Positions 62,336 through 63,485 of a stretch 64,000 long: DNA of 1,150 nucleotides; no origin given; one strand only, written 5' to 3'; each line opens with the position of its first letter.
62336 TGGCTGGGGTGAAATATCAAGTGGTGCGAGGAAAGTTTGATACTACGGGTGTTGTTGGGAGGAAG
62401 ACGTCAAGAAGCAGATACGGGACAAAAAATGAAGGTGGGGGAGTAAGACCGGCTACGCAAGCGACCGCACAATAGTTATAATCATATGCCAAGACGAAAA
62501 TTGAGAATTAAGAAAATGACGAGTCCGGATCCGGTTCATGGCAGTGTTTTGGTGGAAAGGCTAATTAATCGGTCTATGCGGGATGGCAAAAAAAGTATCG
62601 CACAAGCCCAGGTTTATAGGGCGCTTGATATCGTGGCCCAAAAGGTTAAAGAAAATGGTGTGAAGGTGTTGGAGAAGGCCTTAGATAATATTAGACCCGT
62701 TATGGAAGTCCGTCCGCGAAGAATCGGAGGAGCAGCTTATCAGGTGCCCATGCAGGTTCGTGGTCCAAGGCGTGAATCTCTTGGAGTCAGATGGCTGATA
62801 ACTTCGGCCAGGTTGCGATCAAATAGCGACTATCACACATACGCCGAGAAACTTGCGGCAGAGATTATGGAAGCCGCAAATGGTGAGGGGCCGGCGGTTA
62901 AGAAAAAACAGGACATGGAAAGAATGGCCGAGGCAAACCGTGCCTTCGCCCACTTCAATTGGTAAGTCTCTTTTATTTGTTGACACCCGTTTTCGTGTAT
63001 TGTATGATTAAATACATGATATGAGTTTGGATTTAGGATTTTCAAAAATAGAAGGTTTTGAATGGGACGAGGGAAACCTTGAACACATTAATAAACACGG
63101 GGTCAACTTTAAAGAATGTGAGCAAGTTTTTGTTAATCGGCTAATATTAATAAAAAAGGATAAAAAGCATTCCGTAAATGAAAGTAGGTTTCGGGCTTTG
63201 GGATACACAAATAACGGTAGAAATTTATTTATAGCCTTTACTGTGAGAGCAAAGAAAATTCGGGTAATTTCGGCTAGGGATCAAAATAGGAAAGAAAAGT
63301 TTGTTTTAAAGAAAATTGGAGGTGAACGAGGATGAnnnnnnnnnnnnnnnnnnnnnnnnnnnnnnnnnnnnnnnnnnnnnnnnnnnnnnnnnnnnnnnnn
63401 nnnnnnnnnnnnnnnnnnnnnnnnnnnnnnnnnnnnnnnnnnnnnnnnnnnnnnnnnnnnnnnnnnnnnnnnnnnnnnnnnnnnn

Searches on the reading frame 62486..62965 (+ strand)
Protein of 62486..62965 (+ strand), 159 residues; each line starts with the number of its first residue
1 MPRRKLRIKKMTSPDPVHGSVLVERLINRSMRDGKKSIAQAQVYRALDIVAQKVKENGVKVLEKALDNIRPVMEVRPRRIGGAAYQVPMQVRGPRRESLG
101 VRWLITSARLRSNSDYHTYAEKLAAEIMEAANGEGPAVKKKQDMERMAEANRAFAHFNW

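Call 26: find_related_loci(query=window:62486-62965:+, collection=genome_contigs, flank=8000)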
Query window:62486-62965:+ (159 aa) in genome_contigs; peptide patterns used: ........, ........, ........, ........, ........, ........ (x = any residue, [..] = any of these).
599 stretches matched a pattern (row limit reached: there are more); 547 encode a relative of the query (tblastn E <= 1e-3); the best 80 are kept; 80 distinct loci.
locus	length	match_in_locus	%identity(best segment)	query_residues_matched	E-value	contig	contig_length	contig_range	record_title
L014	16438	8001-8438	68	14-159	6e-68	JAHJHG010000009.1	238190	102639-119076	MAG: Patescibacteria group bacterium isolate Modern_marine_planktonic.mb.16 Modern_marine_plan.mb.16_k141_790344, whole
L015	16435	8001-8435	68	15-159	8e-68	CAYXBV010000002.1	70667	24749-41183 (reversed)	MAG TPA_asm: uncultured Gammaproteobacteria bacterium isolate SRP191223_co1_10 genome assembly, contig: NODE_187_length_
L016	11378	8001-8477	59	1-159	8e-67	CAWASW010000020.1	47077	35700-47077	MAG: Candidatus Woesebacteria bacterium isolate MFD02832.bin.1.153 genome assembly, contig: contig_59725, whole genome s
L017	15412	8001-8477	60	1-159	3e-66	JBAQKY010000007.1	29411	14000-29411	MAG: Microgenomates group bacterium isolate MFD12071_ilm_asm_bin3 k127_54114, whole genome shotgun sequence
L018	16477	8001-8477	58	1-159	8e-65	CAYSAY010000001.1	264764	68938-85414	MAG TPA_asm: uncultured Gammaproteobacteria bacterium isolate ERP113451_co1_283 genome assembly, contig: NODE_7_length_2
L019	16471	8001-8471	59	1-159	2e-64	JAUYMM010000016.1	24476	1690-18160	MAG: Candidatus Woesebacteria bacterium isolate C24_metabat.bin.86_sub C24_k141_153619, whole genome shotgun sequence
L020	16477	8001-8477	60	1-159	3e-63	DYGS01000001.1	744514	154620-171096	MAG TPA_asm: Candidatus Microgenomatus sp. isolate BE2012_5_35_30 Afr_mines_BE2012_3_length_744514_cov_13_281153, whole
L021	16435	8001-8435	63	15-159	6e-62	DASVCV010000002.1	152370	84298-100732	MAG TPA_asm: Patescibacteria group bacterium isolate SMAG_U2016 k141_1196935, whole genome shotgun sequence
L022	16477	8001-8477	55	1-159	2e-61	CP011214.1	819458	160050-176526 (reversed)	MAG: Candidatus Woesebacteria bacterium GW2011_GWF1_31_35 chromosome, complete genome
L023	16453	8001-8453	58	9-159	4e-61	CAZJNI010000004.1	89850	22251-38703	MAG TPA_asm: uncultured Gammaproteobacteria bacterium isolate binchicken_co38_1358 genome assembly, contig: NODE_648_len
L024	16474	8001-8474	59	1-159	4e-61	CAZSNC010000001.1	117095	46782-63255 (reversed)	MAG TPA_asm: uncultured Gammaproteobacteria bacterium isolate SRP278252_co1_260 genome assembly, contig: NODE_155_length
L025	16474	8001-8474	59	1-159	2e-60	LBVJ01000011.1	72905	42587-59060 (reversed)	MAG: Candidatus Woesebacteria bacterium GW2011_GWA1_38_8 UT06_C0011, whole genome shotgun sequence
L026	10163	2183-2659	56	1-159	7e-60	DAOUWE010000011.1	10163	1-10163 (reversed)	MAG TPA_asm: Candidatus Shapirobacteria bacterium isolate CSMAG_867 CSMAG_867_k127_982363_length_10163_cov_9.0000, whole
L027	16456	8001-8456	59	9-159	1e-59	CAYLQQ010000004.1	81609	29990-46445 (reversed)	MAG TPA_asm: uncultured Pseudomonadales bacterium isolate SRP263991_co4_510 genome assembly, contig: NODE_194_length_816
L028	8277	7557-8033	59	1-159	1e-65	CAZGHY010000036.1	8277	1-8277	MAG TPA_asm: uncultured Gammaproteobacteria bacterium isolate SRP286056_co2_319 genome assembly, contig: NODE_14759_leng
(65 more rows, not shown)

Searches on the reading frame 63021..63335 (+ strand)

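Call 16: search_protein_families(library=pfam, proteins=[window:63021-63335:+], max_evalue=0.1)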
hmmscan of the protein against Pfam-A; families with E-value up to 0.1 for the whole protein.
window:63021-63335:+ (104 aa): 2 families
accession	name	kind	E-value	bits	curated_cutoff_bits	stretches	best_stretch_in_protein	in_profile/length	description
PF04365.19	BrnT_toxin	-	6.4e-22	78.1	34.5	1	15-92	1-77/77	Ribonuclease toxin, BrnT, of type II toxin-antitoxin system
PF14125.13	DUF4292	-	0.065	13.3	23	1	13-94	69-151/209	Domain of unknown function (DUF4292)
